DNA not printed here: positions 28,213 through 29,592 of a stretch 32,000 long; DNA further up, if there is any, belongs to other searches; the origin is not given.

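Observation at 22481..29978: Coo-type (M-K-L-X-U-H) group 4 [NiFe]-hydrogenase operon with a CooF-like polyferredoxin but no CO dehydrogenase or formate dehydrogenase partner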

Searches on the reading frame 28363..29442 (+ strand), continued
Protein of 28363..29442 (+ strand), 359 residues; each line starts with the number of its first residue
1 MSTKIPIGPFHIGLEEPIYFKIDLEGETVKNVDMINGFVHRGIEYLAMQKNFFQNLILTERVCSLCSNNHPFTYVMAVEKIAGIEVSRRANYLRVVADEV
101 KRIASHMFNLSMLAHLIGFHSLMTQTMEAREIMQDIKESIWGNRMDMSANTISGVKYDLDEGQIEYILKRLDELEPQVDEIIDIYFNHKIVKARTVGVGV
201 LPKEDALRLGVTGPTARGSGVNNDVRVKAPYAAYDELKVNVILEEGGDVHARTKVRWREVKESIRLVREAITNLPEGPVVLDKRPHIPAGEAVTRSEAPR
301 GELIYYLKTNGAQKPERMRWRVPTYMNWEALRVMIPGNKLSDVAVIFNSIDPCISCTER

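Call 33: search_solved_structures(query=window:28363-29442:+, max_evalue=1e-10)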
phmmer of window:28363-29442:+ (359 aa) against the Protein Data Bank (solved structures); distinct sequences matched with E-value up to 1e-10: 54.
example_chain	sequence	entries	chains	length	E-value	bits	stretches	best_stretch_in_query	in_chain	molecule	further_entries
6cfw_L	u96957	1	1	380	2.3e-79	270.1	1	3-359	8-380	Membrane-bound hydrogenase subunit alpha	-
7z0s_E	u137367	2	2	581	1e-68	235.2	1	4-359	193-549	Formate hydrogenlyase subunit 5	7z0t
2fug_4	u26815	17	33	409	3.4e-55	190.7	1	5-288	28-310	NADH-quinone oxidoreductase chain 4 | NADH-QUINONE OXIDOREDUCTASE SUBUNIT 4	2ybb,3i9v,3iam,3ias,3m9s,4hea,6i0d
7q5y_B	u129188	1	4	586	8.7e-55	189.3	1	7-278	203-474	NADH-quinone oxidoreductase subunit C/D 2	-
9iho_D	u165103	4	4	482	7.9e-47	163.2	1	7-296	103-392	NUCM (49 kDa) subunit of mitochondrial NADH:ubiquinone oxidoreductase (Complex I)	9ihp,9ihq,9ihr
6h8k_C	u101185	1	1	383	1.3e-46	162.5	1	5-282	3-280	NUCM protein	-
7arc_D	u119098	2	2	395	1.7e-46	162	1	5-279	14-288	ND7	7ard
6gcs_C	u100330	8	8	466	2e-46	161.8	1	5-282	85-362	49-KDA PROTEIN (NUCM) | Subunit NUCM of NADH:Ubiquinone Oxidoreductase (Complex I) | NUCM protein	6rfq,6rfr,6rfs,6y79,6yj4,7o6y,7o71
7b0n_D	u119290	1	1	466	1.4e-45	159.1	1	5-282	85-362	NUCM protein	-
6g2j_D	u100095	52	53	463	3.5e-45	157.8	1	6-306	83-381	NADH dehydrogenase [ubiquinone] iron-sulfur protein 2, mitochondrial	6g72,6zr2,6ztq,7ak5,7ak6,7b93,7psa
4wz7_C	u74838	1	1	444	4.8e-45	157.3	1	5-282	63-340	NUCM protein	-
5lnk_4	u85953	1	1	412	5.3e-45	157.2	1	6-306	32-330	Mitochondrial complex I, 49 kDa subunit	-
6q9b_S2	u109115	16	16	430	6.4e-45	156.9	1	6-306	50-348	NADH:ubiquinone oxidoreductase core subunit S2,NADH:ubiquinone oxidoreductase core subunit | NDUFS2 | NDUFB11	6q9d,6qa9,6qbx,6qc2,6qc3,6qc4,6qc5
8e9g_D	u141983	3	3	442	6.4e-45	156.9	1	6-288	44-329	NADH-quinone oxidoreductase subunit D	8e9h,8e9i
7vb7_Q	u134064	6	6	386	7.8e-45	156.6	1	6-306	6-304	NADH dehydrogenase [ubiquinone] iron-sulfur protein 2, mitochondrial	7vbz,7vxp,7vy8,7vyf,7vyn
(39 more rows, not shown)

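Call 37: find_encoding_contigs(protein=P0025, flank=10000, max_places=2)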
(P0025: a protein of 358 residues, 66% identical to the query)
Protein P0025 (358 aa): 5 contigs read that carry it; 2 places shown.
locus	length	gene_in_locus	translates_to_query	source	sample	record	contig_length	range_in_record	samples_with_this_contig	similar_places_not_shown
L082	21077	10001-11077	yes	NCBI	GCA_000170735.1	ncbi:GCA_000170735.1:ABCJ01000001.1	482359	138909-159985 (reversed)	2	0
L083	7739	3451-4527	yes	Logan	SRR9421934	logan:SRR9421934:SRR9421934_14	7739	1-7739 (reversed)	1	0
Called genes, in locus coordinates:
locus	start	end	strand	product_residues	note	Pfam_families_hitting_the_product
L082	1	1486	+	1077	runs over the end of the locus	PF17915:zf_Rg (weak), PF04851:ResIII, PF00270:DEAD, PF01751:Toprim, PF01131:Topoisom_bac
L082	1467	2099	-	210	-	PF04116:FA_hydroxylase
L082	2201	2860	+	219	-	PF00156:Pribosyltran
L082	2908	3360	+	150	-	PF02566:OsmC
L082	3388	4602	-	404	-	PF27187:APC_Aq_097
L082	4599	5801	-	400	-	PF00764:Arginosuc_synth, PF20979:Arginosuc_syn_C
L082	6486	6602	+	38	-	-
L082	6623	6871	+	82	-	PF01479:S4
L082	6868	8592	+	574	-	PF00587:tRNA-synt_2b, PF04073:tRNA_edit, PF03129:HGTP_anticodon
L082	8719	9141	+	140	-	PF01058:Oxidored_q6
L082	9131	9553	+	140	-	PF12838:Fer4_7 (faint), PF00037:Fer4 (weak), PF12837:Fer4_6 (weak), PF13187:Fer4_9 (weak)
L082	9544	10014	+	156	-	PF00329:Complex1_30kDa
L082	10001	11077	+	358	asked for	PF00374:NiFeSe_Hases (faint), PF00346:Complex1_49kDa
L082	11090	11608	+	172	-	PF12797:Fer4_2 (faint), PF12837:Fer4_6 (faint), PF13247:Fer4_11, PF14697:Fer4_21 (weak), PF12838:Fer4_7 (weak), PF13237:Fer4_10 (weak), PF00037:Fer4 (weak), PF13187:Fer4_9, +4 more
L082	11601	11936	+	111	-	PF01155:HypA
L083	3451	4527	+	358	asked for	PF00374:NiFeSe_Hases (faint), PF00346:Complex1_49kDa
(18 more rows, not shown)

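Call 38: find_encoding_contigs(protein=P0014, flank=10000, max_places=2)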
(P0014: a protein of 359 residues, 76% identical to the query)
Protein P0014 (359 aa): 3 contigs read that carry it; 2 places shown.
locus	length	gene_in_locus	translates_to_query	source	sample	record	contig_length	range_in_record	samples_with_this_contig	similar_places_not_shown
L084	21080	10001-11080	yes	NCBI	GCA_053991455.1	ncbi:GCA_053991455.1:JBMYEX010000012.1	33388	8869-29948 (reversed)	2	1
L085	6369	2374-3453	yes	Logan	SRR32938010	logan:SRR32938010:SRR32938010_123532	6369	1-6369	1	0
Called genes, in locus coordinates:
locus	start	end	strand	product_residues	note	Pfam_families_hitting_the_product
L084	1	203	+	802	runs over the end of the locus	PF04879:Molybdop_Fe4S4, PF00384:Molybdopterin, PF01568:Molydop_binding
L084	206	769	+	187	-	PF12838:Fer4_7, PF13187:Fer4_9 (faint), PF13247:Fer4_11, PF25160:LdpA_Fe-S-bd (weak), PF12797:Fer4_2 (weak), PF12837:Fer4_6 (weak), PF13237:Fer4_10 (weak), PF00037:Fer4, +2 more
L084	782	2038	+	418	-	PF03916:NrfD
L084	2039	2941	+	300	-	PF00194:Carb_anhydrase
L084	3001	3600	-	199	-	PF00440:TetR_N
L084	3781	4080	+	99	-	-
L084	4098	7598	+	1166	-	PF00662:Proton_antipo_N (faint), PF00361:Proton_antipo_M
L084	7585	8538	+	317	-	PF00146:NADHdh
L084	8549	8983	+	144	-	PF01058:Oxidored_q6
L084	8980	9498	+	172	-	PF00037:Fer4 (weak), PF12837:Fer4_6 (weak), PF13237:Fer4_10 (faint), PF12838:Fer4_7 (weak), PF13187:Fer4_9 (weak)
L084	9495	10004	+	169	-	PF00329:Complex1_30kDa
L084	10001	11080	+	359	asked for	PF00374:NiFeSe_Hases (faint), PF00346:Complex1_49kDa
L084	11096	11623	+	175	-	PF12797:Fer4_2 (faint), PF13247:Fer4_11, PF14697:Fer4_21 (weak), PF25160:LdpA_Fe-S-bd (weak), PF00037:Fer4, PF12837:Fer4_6 (weak), PF12838:Fer4_7, PF13187:Fer4_9, +4 more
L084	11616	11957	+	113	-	PF01155:HypA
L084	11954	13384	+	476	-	PF14691:Fer4_20, PF00070:Pyr_redox (faint), PF07992:Pyr_redox_2, PF12831:FAD_oxidored (faint), PF13450:NAD_binding_8, PF13738:Pyr_redox_3 (weak)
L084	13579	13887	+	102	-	PF02635:DsrE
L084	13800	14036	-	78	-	-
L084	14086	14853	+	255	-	PF02492:cobW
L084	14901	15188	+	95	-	PF01455:HupF_HypC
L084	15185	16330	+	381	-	PF01924:HypD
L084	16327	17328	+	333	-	PF00586:AIRS, PF02769:AIRS_C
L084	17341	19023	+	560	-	PF00551:Formyl_trans_N (weak), PF02911:Formyl_trans_C, PF00378:ECH_1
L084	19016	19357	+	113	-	PF01155:HypA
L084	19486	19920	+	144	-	PF03653:UPF0093, PF05425:CopD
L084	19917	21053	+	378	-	-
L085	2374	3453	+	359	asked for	PF00374:NiFeSe_Hases (faint), PF00346:Complex1_49kDa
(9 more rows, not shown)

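Call 39: find_encoding_contigs(protein=P0021, flank=10000, max_places=2)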
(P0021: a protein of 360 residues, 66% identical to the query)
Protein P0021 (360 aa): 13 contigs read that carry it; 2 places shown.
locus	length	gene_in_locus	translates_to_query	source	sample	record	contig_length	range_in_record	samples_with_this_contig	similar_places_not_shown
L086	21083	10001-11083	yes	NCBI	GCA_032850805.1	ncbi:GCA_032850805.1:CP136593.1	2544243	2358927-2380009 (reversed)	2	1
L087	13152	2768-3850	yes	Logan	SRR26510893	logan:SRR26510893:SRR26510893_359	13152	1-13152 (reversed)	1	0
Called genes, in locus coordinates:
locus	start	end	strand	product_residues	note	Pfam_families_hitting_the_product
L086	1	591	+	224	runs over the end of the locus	PF12837:Fer4_6 (faint), PF12798:Fer4_3 (faint), PF12838:Fer4_7 (weak), PF13187:Fer4_9 (weak), PF13247:Fer4_11, PF00037:Fer4 (weak), PF12797:Fer4_2 (weak), PF13237:Fer4_10 (weak)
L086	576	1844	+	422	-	PF03916:NrfD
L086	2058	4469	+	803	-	PF04879:Molybdop_Fe4S4, PF00384:Molybdopterin, PF01568:Molydop_binding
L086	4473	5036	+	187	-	PF12838:Fer4_7 (weak), PF13187:Fer4_9 (faint), PF13247:Fer4_11, PF25160:LdpA_Fe-S-bd (weak), PF12797:Fer4_2 (weak), PF12837:Fer4_6 (weak), PF13237:Fer4_10 (weak), PF00037:Fer4, +1 more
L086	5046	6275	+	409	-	PF03916:NrfD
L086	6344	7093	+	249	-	PF00194:Carb_anhydrase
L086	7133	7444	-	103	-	-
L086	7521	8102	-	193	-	PF00440:TetR_N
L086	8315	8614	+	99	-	-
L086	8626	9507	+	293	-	PF01058:Oxidored_q6, PF00037:Fer4 (weak), PF12837:Fer4_6 (weak), PF13237:Fer4_10 (weak), PF12838:Fer4_7 (weak), PF13187:Fer4_9 (weak)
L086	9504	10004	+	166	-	PF00329:Complex1_30kDa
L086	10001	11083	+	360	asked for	PF00374:NiFeSe_Hases, PF00346:Complex1_49kDa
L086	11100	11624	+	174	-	PF12797:Fer4_2 (faint), PF12837:Fer4_6 (faint), PF13247:Fer4_11 (weak), PF14697:Fer4_21 (weak), PF12838:Fer4_7 (weak), PF00037:Fer4 (weak), PF12838:Fer4_7 (weak), PF13187:Fer4_9, +6 more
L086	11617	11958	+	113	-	PF01155:HypA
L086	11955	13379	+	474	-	PF14691:Fer4_20, PF00070:Pyr_redox (faint), PF03486:HI0933_like (faint), PF07992:Pyr_redox_2, PF12831:FAD_oxidored (faint), PF13450:NAD_binding_8 (weak), PF13738:Pyr_redox_3 (weak)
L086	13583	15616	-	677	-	PF19443:DAHL, PF00990:GGDEF, PF00563:EAL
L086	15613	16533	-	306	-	PF03150:CCP_MauG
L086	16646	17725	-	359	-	PF00015:MCPsignal, PF13682:CZB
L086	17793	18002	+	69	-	-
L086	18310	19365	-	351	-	PF01073:3Beta_HSD, PF01370:Epimerase, PF02719:Polysacc_synt_2, PF04321:RmlD_sub_bind, PF07993:NAD_binding_4 (faint), PF16363:GDP_Man_Dehyd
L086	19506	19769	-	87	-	PF14520:HHH_5 (faint), PF12836:HHH_3, PF00633:HHH (weak)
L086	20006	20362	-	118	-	PF00453:Ribosomal_L20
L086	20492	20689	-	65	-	PF01632:Ribosomal_L35p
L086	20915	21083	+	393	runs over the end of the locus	PF13808:DDE_Tnp_1_assoc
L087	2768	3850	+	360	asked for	PF00374:NiFeSe_Hases, PF00346:Complex1_49kDa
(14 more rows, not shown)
